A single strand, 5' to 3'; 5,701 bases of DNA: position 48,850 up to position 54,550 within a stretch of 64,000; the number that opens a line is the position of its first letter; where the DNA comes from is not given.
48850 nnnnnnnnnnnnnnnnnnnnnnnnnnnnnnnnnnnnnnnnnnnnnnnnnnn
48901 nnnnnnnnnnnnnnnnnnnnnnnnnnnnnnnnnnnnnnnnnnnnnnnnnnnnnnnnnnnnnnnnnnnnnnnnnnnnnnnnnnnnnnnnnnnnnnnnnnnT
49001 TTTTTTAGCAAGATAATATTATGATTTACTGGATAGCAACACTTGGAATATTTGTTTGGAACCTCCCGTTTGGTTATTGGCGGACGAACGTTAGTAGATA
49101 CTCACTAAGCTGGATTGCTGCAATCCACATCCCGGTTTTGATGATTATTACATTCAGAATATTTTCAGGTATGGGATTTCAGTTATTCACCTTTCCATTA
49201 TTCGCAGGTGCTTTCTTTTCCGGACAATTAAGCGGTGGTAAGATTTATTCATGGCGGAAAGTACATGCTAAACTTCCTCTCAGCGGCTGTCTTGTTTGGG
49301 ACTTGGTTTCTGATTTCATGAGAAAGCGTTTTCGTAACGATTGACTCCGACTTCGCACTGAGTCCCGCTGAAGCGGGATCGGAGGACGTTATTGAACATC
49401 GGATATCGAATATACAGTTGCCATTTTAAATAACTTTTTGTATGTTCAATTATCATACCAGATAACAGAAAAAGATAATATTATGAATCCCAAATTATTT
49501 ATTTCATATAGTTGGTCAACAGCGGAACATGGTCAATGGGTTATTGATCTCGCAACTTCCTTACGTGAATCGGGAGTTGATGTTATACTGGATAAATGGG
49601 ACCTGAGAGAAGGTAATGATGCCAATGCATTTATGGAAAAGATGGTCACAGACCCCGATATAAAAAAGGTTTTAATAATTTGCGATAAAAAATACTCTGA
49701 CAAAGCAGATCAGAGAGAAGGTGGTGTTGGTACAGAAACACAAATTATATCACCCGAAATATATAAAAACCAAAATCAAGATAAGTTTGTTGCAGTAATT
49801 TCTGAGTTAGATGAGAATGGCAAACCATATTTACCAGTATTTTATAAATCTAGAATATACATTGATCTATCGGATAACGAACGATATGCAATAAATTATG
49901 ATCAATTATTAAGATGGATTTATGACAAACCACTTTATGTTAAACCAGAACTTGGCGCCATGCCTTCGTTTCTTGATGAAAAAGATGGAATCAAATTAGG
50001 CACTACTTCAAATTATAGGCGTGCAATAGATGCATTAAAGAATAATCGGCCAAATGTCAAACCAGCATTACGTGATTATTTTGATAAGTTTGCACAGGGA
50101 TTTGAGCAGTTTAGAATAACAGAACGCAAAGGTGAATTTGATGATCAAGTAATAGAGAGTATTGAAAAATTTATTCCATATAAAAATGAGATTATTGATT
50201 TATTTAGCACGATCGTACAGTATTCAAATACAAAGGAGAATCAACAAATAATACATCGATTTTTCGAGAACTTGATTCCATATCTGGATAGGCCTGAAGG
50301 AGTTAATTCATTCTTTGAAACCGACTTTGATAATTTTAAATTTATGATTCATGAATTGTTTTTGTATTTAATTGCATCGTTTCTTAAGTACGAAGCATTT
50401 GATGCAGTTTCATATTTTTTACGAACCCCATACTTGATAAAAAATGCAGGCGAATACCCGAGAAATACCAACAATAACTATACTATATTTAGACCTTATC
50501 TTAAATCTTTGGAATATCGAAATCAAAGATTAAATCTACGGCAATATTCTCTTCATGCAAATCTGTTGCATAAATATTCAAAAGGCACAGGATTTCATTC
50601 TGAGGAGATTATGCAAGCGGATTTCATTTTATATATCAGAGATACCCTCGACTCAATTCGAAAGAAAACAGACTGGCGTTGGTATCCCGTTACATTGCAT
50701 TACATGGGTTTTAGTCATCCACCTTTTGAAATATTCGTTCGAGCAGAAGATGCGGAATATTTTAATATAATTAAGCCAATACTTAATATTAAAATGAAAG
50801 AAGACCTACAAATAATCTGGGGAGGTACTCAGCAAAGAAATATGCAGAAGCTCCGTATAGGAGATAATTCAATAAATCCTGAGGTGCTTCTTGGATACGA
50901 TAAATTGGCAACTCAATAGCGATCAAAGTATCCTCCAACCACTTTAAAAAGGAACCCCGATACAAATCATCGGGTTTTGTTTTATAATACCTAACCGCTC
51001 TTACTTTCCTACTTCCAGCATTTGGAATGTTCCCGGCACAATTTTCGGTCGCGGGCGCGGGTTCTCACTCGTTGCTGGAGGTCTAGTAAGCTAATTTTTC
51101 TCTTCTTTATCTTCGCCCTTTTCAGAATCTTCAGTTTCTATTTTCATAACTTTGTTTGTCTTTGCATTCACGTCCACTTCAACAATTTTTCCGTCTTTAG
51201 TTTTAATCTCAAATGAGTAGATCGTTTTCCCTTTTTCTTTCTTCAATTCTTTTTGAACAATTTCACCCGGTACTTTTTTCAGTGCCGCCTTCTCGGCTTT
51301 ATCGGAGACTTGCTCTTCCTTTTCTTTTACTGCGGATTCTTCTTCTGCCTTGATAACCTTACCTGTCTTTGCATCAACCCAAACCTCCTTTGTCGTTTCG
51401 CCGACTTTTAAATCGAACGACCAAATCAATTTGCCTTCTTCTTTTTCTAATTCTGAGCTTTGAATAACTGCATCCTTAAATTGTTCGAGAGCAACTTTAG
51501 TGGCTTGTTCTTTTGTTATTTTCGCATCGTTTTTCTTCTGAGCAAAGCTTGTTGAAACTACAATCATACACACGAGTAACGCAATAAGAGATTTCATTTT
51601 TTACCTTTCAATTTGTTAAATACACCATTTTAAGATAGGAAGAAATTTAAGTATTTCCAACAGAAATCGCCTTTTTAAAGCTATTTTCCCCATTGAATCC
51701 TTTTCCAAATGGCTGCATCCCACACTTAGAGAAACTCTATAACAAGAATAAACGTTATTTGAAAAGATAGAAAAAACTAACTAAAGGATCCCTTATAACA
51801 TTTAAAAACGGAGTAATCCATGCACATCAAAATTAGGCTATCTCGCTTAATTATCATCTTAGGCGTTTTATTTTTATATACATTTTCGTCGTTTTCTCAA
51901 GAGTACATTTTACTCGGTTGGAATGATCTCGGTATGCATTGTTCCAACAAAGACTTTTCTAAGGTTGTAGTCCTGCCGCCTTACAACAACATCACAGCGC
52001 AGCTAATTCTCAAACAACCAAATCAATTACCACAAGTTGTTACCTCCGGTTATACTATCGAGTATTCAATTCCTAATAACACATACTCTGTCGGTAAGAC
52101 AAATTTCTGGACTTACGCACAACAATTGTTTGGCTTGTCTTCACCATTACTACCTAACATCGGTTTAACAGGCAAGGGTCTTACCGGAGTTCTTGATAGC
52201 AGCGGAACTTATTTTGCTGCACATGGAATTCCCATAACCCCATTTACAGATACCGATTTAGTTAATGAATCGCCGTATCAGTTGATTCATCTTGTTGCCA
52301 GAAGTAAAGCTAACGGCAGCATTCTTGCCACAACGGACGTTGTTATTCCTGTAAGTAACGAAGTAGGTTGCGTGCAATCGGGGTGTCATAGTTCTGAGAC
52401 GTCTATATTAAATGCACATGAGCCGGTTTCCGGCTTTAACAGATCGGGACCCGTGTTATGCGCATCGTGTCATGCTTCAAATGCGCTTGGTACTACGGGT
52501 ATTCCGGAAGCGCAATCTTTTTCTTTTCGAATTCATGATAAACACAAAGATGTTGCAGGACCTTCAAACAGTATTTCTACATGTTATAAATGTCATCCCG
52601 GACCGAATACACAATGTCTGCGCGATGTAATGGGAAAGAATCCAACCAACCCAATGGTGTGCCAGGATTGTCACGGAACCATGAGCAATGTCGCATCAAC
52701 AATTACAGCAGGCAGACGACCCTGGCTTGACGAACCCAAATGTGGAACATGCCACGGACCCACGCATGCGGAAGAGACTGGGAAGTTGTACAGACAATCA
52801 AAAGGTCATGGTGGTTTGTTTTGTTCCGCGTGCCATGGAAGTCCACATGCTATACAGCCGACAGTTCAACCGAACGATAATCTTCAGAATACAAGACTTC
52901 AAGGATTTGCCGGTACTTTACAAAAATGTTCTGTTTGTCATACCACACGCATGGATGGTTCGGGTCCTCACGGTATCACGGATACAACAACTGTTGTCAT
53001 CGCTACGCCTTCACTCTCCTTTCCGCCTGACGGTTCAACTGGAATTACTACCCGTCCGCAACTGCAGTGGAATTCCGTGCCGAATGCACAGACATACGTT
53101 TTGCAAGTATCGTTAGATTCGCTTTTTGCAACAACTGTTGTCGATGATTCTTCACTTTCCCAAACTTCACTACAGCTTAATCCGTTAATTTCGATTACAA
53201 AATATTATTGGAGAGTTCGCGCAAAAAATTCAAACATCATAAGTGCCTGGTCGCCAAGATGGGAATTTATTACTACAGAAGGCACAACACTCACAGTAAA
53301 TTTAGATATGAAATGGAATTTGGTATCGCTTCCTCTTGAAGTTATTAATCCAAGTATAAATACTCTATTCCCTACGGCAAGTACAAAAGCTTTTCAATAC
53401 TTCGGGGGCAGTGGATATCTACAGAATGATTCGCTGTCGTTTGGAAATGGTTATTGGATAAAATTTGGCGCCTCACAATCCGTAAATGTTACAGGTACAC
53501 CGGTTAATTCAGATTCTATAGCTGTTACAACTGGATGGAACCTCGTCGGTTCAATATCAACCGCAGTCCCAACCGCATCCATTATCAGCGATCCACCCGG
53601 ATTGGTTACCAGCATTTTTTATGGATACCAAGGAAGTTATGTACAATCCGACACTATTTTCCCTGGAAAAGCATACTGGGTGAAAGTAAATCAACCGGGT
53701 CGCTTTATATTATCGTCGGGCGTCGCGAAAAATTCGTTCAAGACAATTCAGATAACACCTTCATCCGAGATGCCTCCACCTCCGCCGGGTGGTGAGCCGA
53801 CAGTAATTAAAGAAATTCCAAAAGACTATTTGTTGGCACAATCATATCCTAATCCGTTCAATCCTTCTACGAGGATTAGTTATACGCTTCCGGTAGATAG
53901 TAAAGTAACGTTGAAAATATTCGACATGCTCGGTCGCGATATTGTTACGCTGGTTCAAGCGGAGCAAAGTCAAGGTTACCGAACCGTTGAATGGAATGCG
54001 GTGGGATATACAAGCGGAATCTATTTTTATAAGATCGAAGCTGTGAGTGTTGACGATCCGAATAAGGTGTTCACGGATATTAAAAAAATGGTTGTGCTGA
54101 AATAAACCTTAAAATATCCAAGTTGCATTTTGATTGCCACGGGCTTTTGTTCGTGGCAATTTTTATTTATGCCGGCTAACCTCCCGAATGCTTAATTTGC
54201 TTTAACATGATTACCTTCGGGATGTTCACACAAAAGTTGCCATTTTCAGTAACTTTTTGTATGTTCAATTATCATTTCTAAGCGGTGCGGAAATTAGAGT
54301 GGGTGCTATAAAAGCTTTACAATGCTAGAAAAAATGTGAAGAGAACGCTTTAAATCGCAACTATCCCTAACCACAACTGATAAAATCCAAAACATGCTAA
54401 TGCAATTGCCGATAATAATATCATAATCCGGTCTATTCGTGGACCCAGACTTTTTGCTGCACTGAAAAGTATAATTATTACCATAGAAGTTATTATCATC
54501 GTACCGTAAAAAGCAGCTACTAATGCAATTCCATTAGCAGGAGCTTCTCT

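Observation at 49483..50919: TIR/SEFIR-like domain fused to an unknown ~320-aa domain: candidate single-gene antiphage/NADase-type defence protein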

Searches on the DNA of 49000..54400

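Call 72: search_rna_families(source=window, start=49000, end=54400, threshold=evalue, max_evalue=1)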
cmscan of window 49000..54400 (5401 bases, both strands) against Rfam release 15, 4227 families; matches with E-value up to 1: 0.
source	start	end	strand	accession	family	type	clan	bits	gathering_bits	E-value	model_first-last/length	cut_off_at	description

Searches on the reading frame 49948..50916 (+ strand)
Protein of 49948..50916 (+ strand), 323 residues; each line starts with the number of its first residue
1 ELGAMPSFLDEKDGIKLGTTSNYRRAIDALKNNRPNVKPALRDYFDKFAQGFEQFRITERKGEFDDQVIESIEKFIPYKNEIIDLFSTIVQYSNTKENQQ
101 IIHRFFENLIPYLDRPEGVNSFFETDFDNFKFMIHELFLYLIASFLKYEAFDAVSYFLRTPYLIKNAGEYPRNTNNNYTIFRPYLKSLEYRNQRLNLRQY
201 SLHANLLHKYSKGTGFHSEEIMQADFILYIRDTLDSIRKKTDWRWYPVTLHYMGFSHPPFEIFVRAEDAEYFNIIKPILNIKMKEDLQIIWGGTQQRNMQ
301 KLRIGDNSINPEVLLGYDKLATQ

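Call 52: predict_structure(alignment_id=A2)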
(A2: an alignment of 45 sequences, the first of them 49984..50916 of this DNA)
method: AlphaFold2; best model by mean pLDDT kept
length: 311 residues; sequences in the alignment: 45
mean_pLDDT: 90.3   pTM: 0.92
mean pLDDT of the five models: 90.3, 89.6, 89.4, 88.5, 87.6
residues with pLDDT >= 90: 225; 70-90: 61; 50-70: 23; < 50: 2
segments of 3 or more residues with pLDDT < 50: none
pLDDT, mean of each block of 10 residues (from residue 1): 86 97 96 97 89 95 96 98 97 95 80 92 98 97 97 67 90 93 90 92 92 96 90 87 84 97 96 88 59 74 93 86
secondary structure, 60 per line:
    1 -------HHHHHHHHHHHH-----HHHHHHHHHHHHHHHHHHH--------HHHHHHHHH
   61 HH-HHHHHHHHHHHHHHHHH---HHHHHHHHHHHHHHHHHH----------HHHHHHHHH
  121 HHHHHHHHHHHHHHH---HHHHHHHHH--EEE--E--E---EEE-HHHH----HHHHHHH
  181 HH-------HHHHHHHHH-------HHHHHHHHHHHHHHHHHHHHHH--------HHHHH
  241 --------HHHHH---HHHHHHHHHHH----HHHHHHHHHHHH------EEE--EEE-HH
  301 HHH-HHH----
elements in order: H8-19 H25-43 H52-62 H64-80 H84-101 H112-135 H139-147 E150-152 E162-164 H166-169 H174-182 H190-198 H206-227 H236-240 H249-253 H257-267 H272-283 E290-292 E295-297 H299-303

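Call 54: search_protein_representatives(protein=window:49948-50916:+)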
Query: 323 residues. Proteins with E-value up to 0.001 (for the whole library): 1298; up to 1e-10: 797; up to 1e-30: 238. The best 150 are listed.
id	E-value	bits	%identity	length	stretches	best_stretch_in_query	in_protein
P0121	2.2e-77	277.2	44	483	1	2-321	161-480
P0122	3.4e-71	256.9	45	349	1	2-321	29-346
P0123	4.2e-71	256.6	39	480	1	1-322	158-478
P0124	8.6e-71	255.6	42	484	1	1-322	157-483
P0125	9.1e-71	255.5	43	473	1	2-322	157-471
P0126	4.8e-68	246.5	41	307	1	19-322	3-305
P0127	1.1e-66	242.1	42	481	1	2-289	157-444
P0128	9.6e-65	235.7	43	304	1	23-295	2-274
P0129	5.5e-64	233.2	40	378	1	2-322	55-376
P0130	1.8e-63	231.5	37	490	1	2-322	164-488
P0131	6.4e-63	229.7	40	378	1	2-322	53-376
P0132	1.7e-60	221.7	36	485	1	2-321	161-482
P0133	2.9e-60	221.0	36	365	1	2-322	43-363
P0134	6.6e-60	219.8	41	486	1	1-288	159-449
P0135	8.5e-60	219.4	39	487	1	2-295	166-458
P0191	7.8e-49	183.4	31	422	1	1-319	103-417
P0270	1.5e-38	149.7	32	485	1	24-292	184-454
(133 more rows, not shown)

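Call 57: search_protein_families(library=pfam, proteins=[P0270, P0121, P0191], max_evalue=0.01)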
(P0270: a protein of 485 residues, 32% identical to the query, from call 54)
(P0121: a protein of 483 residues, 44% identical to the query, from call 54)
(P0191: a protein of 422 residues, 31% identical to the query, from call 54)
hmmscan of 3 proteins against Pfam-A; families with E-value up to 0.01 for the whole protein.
P0270 (485 aa): 1 family
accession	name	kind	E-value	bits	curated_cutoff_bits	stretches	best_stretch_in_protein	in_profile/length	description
PF10137.14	CAP12-PCTIR_TIR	-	2.2e-06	28.1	24.7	1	25-116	11-102/119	CAP12/Pycsar effector protein, TIR domain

P0121 (483 aa): 2 families
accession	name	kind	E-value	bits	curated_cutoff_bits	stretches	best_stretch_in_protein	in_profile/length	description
PF08357.16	SEFIR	-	1.8e-16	61.2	23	1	8-129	2-119/150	SEFIR domain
PF13676.11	TIR_2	-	7.7e-16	59.1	28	1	10-147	2-122/122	TIR domain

P0191 (422 aa): 1 family
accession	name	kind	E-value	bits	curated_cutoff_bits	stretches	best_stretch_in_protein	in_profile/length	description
PF08357.16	SEFIR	-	0.00051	20.8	23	1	5-65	57-130/150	SEFIR domain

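Call 63: fold_search(model_id=the predicted structure, library=viral)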
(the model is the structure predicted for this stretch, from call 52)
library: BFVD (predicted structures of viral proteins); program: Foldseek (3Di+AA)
matches with E <= 10: 210; with E <= 0.001: 0
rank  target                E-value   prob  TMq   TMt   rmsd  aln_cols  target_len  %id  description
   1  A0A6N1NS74            2.5e-01  0.16  0.16  0.16  19.6       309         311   10  Gamma-soluble NSF attachment protein [Tupanvirus deep ocean]
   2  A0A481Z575            5.0e-01  0.07  0.13  0.08  22.7       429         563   12  Uncharacterized protein [Pithovirus LCPAC201]
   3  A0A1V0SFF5            5.2e-01  0.08  0.14  0.11  18.8       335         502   11  Ankyrin repeat protein [Hokovirus HKV1]
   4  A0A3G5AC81            6.5e-01  0.08  0.14  0.15  17.7       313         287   12  Putative alpha-soluble NSF attachment protein-like [Hyperionvirus sp.]
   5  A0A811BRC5            7.0e-01  0.10  0.18  0.09  20.6       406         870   10  Uncharacterized protein [Pandoravirus japonicus]
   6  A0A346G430            8.0e-01  0.14  0.22  0.18  20.8       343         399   12  (no name in the UniProt tables at hand)
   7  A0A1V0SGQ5            8.3e-01  0.08  0.13  0.14  17.7       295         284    9  Ankyrin repeat protein [Hokovirus HKV1]
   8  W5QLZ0                8.3e-01  0.06  0.13  0.07  23.5       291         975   11  Outer capsid protein VP2 [Lebombo virus]
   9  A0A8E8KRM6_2          8.7e-01  0.10  0.20  0.08  18.1       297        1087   12  Replication protein 1a (Fragment) [Bemisia tabaci bromo-like virus 5]
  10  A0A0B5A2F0            8.7e-01  0.09  0.19  0.14  24.1       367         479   10  (no name in the UniProt tables at hand)
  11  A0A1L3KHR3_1          9.5e-01  0.18  0.25  0.11  15.4       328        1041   11  (no name in the UniProt tables at hand)
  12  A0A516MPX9            9.5e-01  0.08  0.17  0.06  22.7       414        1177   13  (no name in the UniProt tables at hand)
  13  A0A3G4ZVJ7            9.9e-01  0.04  0.11  0.11  25.4       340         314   12  Sel1 repeat protein [Edafosvirus sp.]
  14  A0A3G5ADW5            1.1e+00  0.07  0.13  0.14  16.9       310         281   14  Uncharacterized protein [Satyrvirus sp.]
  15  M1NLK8                1.2e+00  0.07  0.14  0.14  18.9       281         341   11  Repeat protein [Moumouvirus goulette]
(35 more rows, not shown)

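Call 66: search_protein_families(library=padloc, proteins=[P0270, window:49948-50916:+], max_evalue=0.00001)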
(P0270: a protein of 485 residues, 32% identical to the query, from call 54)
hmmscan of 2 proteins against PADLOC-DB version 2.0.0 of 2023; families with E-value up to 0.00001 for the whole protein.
P0270 (485 aa): 1 family
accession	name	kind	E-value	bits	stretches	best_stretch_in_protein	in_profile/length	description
PDLC03957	bSEFIR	-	3.3e-19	68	1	174-460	182-368/412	-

window:49948-50916:+ (323 aa): 1 family
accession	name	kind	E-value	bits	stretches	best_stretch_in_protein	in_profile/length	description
PDLC03957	bSEFIR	-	7.6e-27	93.1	1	1-294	190-362/412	-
